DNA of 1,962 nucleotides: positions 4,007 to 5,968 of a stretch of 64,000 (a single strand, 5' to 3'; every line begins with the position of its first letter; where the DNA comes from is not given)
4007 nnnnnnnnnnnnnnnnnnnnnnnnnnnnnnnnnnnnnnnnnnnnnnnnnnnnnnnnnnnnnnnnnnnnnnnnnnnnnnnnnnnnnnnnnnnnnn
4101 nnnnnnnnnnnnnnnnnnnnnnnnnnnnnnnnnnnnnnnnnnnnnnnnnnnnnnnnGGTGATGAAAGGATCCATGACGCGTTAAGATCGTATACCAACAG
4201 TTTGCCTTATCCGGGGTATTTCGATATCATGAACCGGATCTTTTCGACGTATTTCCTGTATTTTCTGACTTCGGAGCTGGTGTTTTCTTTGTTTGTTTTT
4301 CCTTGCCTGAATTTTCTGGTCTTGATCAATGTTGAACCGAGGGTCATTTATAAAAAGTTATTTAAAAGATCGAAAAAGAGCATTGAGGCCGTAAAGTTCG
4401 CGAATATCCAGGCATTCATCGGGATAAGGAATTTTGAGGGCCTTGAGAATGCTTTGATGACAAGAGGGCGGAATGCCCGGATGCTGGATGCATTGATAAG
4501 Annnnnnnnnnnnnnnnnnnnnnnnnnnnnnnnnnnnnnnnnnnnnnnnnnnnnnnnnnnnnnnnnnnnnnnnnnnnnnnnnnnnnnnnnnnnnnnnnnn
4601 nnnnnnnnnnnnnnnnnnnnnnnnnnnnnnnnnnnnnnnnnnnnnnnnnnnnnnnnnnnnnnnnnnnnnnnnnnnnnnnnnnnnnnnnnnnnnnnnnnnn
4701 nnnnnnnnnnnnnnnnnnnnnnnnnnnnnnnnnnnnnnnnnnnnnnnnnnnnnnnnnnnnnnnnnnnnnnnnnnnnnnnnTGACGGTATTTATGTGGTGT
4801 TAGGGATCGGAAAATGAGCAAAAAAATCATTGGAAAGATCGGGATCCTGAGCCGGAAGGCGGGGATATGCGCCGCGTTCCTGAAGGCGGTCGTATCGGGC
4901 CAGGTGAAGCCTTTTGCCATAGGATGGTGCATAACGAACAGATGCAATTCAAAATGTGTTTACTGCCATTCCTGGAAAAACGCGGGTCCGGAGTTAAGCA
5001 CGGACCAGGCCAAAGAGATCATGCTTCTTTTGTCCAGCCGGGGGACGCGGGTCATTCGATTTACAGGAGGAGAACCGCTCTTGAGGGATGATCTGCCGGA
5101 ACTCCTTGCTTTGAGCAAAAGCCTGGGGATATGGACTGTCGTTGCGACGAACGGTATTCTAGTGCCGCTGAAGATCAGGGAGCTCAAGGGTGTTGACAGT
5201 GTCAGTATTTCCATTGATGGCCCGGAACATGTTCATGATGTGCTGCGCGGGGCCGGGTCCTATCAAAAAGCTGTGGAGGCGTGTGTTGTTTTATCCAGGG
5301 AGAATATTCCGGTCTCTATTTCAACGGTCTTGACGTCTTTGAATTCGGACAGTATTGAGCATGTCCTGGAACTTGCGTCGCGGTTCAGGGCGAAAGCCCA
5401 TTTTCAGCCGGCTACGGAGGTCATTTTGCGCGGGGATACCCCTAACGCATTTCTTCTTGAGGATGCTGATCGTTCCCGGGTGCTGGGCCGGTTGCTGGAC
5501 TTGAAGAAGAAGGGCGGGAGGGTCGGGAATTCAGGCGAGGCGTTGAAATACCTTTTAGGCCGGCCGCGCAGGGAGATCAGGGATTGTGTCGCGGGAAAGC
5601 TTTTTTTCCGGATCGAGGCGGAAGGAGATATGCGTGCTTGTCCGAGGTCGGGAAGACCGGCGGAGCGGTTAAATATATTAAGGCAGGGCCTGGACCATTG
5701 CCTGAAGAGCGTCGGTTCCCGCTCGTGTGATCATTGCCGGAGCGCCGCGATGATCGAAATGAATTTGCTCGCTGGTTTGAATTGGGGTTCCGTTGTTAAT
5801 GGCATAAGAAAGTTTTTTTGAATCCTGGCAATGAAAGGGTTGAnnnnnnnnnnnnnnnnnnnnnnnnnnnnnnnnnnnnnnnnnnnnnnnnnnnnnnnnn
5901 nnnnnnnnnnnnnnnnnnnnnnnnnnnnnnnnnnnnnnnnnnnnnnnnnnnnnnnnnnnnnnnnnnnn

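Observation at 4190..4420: DegT-family aminotransferase with a ~50-aa hydrophobic insertion (possible membrane re-entrant anchor)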

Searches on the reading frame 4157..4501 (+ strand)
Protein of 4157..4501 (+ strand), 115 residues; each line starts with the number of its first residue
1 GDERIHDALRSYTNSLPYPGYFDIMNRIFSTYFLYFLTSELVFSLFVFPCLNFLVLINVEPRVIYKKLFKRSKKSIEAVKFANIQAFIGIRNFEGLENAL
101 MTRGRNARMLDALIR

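Call 50: search_protein_representatives(alignment_id=A2)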
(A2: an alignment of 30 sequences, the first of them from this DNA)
Query: 30 sequences, 117 profile positions. Proteins with E-value up to 0.001 (for the whole library): 1756; up to 1e-10: 332; up to 1e-30: 9. The best 150 are listed.
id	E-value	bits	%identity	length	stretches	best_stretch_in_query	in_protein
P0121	2.5e-35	137.3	-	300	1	1-117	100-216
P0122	7.8e-34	132.4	-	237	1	1-116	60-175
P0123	1.2e-33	131.8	-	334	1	1-117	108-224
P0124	2.5e-33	130.8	-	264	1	1-116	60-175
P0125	2.0e-32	127.9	-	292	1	2-117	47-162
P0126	2.6e-31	124.3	-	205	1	1-114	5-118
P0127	4.1e-31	123.7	-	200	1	1-116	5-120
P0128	4.5e-31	123.5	-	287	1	1-116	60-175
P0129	7.5e-31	122.8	-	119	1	12-116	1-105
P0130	2.3e-30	121.2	-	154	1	1-116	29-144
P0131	4.4e-30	120.4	-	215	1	17-116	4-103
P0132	4.6e-30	120.3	-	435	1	1-117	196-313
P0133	2.1e-29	118.2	-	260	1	1-96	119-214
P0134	3.8e-29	117.3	-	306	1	1-105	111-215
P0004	2.8e-28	114.5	-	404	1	2-117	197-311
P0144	3.4e-23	98.1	-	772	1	1-116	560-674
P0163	3.3e-19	85.3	-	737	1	1-115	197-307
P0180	5.7e-18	81.3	-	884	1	3-114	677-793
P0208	2.1e-16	76.3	-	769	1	2-117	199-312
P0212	3.4e-16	75.6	-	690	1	1-116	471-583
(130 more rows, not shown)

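Call 51: search_protein_families(library=pfam, proteins=[P0144, P0180, P0163, P0208, P0212], max_evalue=0.001)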
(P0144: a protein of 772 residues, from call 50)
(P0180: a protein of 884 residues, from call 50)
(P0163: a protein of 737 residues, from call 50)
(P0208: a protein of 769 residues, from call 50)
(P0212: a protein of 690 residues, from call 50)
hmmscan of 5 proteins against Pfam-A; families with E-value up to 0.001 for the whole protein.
P0144 (772 aa): 3 families
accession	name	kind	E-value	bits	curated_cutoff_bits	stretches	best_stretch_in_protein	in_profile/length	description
PF01041.23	DegT_DnrJ_EryC1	-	2e-61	208.6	19.8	2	388-569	15-196/360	DegT/DnrJ/EryC1/StrS aminotransferase family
PF04055.27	Radical_SAM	-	2.4e-27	96.6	29.5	1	29-167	1-152/166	Radical SAM superfamily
PF13353.11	Fer4_12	-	0.00022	22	22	1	33-134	13-121/137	4Fe-4S single cluster domain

P0180 (884 aa): 3 families
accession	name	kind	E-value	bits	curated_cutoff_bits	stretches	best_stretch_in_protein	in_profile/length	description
PF01041.23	DegT_DnrJ_EryC1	-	4.3e-71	240.4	19.8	2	505-684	17-196/360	DegT/DnrJ/EryC1/StrS aminotransferase family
PF04055.27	Radical_SAM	-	1.8e-22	80.7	29.5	1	208-368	1-164/166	Radical SAM superfamily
PF02310.24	B12-binding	-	3.2e-22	79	32.1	1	23-139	6-120/121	B12 binding domain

P0163 (737 aa): 5 families
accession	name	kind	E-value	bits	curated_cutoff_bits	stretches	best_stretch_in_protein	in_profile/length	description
PF01041.23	DegT_DnrJ_EryC1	-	2.2e-81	274.3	19.8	1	24-398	14-359/360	DegT/DnrJ/EryC1/StrS aminotransferase family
PF04055.27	Radical_SAM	-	4.7e-21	76.1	29.5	1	437-580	3-161/166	Radical SAM superfamily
PF00155.27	Aminotran_1_2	-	4.4e-09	36.4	19.7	1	38-132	46-156/361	Aminotransferase class I and II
PF13353.11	Fer4_12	-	2e-06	28.6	22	1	439-530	13-112/137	4Fe-4S single cluster domain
PF00266.25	Aminotran_5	-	0.00015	21.3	21.5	1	55-163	67-183/371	Aminotransferase class-V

P0208 (769 aa): 4 families
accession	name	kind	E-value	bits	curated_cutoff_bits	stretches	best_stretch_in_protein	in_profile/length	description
PF01041.23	DegT_DnrJ_EryC1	-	2.8e-72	244.4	19.8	2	19-210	8-199/360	DegT/DnrJ/EryC1/StrS aminotransferase family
PF02388.22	FemAB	-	8.9e-35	120.7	24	2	651-755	297-400/406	FemAB family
PF13480.13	Acetyltransf_6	-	8.2e-11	42.7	22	1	585-713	3-136/143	Acetyltransferase (GNAT) domain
PF00155.27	Aminotran_1_2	-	9.1e-06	25.5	19.7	1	36-165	43-194/361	Aminotransferase class I and II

P0212 (690 aa): 6 families
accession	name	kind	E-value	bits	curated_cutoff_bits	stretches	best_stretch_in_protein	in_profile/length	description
PF01041.23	DegT_DnrJ_EryC1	-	1.8e-77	261.5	19.8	2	304-485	20-201/360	DegT/DnrJ/EryC1/StrS aminotransferase family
PF00535.33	Glycos_transf_2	-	1e-37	130.1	23.3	1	6-168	1-168/168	Glycosyl transferase family 2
PF10111.15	Glyco_tranf_2_2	-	3.6e-17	63.2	27.3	1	6-212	1-223/276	Glycosyltransferase like family 2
PF13641.12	Glyco_tranf_2_3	-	4.7e-16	59.9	27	1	3-190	1-196/230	Glycosyltransferase like family 2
PF00266.25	Aminotran_5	-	5.9e-05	22.6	21.5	1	308-435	43-181/371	Aminotransferase class-V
PF01212.27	Beta_elim_lyase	-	7.4e-05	22.6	27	1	309-595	33-277/288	Beta-eliminating lyase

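Call 75: search_dna_similar(query=window:4157-4501:+, collection=plasmids, mode=protein, max_evalue=0.001, max_rows=15)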
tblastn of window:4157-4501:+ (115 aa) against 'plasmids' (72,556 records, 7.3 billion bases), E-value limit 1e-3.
No match.
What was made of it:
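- Tried and rejected: No match (call 75).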

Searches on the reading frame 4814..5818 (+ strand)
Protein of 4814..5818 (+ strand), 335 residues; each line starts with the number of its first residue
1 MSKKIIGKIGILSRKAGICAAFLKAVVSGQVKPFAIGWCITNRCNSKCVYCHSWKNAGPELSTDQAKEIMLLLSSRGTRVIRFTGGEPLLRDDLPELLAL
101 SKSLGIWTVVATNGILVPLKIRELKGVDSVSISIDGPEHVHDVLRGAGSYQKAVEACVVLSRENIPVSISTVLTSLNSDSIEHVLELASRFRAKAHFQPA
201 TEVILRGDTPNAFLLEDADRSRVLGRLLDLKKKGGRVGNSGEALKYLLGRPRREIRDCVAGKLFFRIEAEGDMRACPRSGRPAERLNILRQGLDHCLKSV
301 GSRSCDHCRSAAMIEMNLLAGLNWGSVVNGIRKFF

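Call 13: search_protein_families(library=pfam, proteins=[window:4814-5818:+], max_evalue=0.001)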
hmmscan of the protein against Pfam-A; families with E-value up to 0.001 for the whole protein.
window:4814-5818:+ (335 aa): 2 families
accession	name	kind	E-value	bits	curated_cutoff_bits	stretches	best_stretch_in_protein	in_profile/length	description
PF04055.27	Radical_SAM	-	1e-26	94.5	29.5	1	40-188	3-166/166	Radical SAM superfamily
PF13353.11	Fer4_12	-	0.00053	20.7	22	1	43-102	14-75/137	4Fe-4S single cluster domain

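Call 53: search_protein_families(library=ncbifam, proteins=[window:4814-5818:+], max_evalue=0.00001)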
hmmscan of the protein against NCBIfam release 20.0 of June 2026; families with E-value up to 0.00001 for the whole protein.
window:4814-5818:+ (335 aa): 52 families (the best 25 are shown)
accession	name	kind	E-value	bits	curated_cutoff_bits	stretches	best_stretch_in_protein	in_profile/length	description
TIGR04545.1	rSAM_ahbD_hemeb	equivalog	2e-29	103.1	500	1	36-198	2-172/339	heme b synthase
TIGR03961.1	rSAM_PTO1314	hypoth_equivalog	4.4e-28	98.5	306.05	1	27-247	16-233/332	PTO1314 family radical SAM protein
TIGR04546.1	rSAM_ahbC_deAc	equivalog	9e-27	93.9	650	1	31-188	37-200/390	12,18-didecarboxysiroheme deacetylase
TIGR04347.1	pseudo_SAM_Halo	equivalog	1.6e-25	90.2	525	1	30-243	35-254/390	TIGR04347 family pseudo-SAM/SPASM protein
TIGR04303.1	GeoRSP_rSAM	equivalog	5.6e-25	88.6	400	1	33-191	4-167/325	GeoRSP system radical SAM/SPASM protein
TIGR03962.1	mycofact_rSAM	equivalog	9.9e-25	87.4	265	1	29-278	7-261/339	mycofactocin radical SAM maturase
TIGR04055.1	rSAM_NirJ2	equivalog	1.2e-24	87.5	500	1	36-276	2-254/326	putative heme d1 biosynthesis radical SAM protein NirJ2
TIGR04053.2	TIGR04053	equivalog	2.4e-23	83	395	1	31-192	5-177/366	TIGR04053 family radical SAM/SPASM domain-containing protein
NF045574.1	sacti_mat_StsB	exception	4.3e-22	78.6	625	1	38-191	100-259/466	StsB family radical SAM/SPASM domain sactipeptide maturase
NF050035.1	rSAM_WgK_link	exception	1.2e-21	77.2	650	1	32-187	7-170/367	radical SAM/SPASM peptide maturase WgkB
TIGR02668.1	moaA_archaeal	equivalog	1.8e-21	76.4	325.25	1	39-190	15-175/303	GTP 3',8-cyclase MoaA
TIGR04051.1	rSAM_NirJ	equivalog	3e-21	75.8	515.45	1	37-189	5-164/354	heme d1 biosynthesis radical SAM protein NirJ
NF001199.0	PRK00164.2-1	equivalog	1.1e-20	74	231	1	39-189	17-176/308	GTP 3',8-cyclase MoaA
TIGR02666.1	moaA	equivalog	3.5e-20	72.2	284.05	1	40-194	16-186/336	GTP 3',8-cyclase MoaA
TIGR02109.1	PQQ_syn_pqqE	equivalog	7.1e-20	71.2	381.35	1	33-194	6-175/358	pyrroloquinoline quinone biosynthesis protein PqqE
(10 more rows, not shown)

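Call 62: search_solved_structures(query=window:4814-5818:+, max_evalue=0.001)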
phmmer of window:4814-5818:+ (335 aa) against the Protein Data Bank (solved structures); distinct sequences matched with E-value up to 0.001: 17.
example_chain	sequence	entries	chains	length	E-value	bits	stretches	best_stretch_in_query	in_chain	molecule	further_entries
6efn_A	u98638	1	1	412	4.6e-17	65.4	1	33-224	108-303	Sporulation killing factor maturation protein SkfB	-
7tol_A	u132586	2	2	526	1.2e-11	47.6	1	38-189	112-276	glycerol dibiphytanyl glycerol tetraether - macrocyclic archaeol synthase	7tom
9dfn_A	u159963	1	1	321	1.9e-10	43.7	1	29-223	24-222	Radical SAM core domain-containing protein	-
9dfu_A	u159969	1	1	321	2.6e-10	43.3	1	29-223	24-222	Radical SAM core domain-containing protein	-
7n7i_A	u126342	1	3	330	3.9e-10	42.7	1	19-194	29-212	Viperin-like enzyme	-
7vob_C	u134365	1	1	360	5.7e-10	42.1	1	42-166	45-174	Cytosylglucuronate decarboxylase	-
7voc_C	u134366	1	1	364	5.9e-10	42.1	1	42-166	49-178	Cytosylglucuronate decarboxylase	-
6b4c_A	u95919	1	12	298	2.7e-09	39.9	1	28-194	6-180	Viperin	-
9dfw_A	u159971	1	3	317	4.3e-09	39.3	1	29-194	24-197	Radical SAM core domain-containing protein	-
9dgw_A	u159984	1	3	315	4.9e-09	39.1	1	29-194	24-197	Radical SAM core domain-containing protein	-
6q2p_A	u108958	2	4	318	2.4e-08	36.8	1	31-187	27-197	Radical S-adenosyl methionine domain-containing protein 2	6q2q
5vsl_A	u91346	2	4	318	2.7e-08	36.6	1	31-187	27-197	Radical S-adenosyl methionine domain-containing protein 2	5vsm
6c8v_A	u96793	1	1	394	1e-07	34.8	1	39-195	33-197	Coenzyme PQQ synthesis protein E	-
2fb2_A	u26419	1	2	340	7.5e-07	31.9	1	37-142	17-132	Molybdenum cofactor biosynthesis protein A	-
1tv7_A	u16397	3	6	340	1.3e-06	31.1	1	39-142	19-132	Molybdenum cofactor biosynthesis protein A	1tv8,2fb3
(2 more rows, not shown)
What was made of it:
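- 4814..5821 (+): Radical SAM enzyme 3, a paralogue of enzyme 1, starting 30 nt after the DegT stop. PDB relatives SkfB, GDGT-MAS, viperin and BlsE (call 62).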
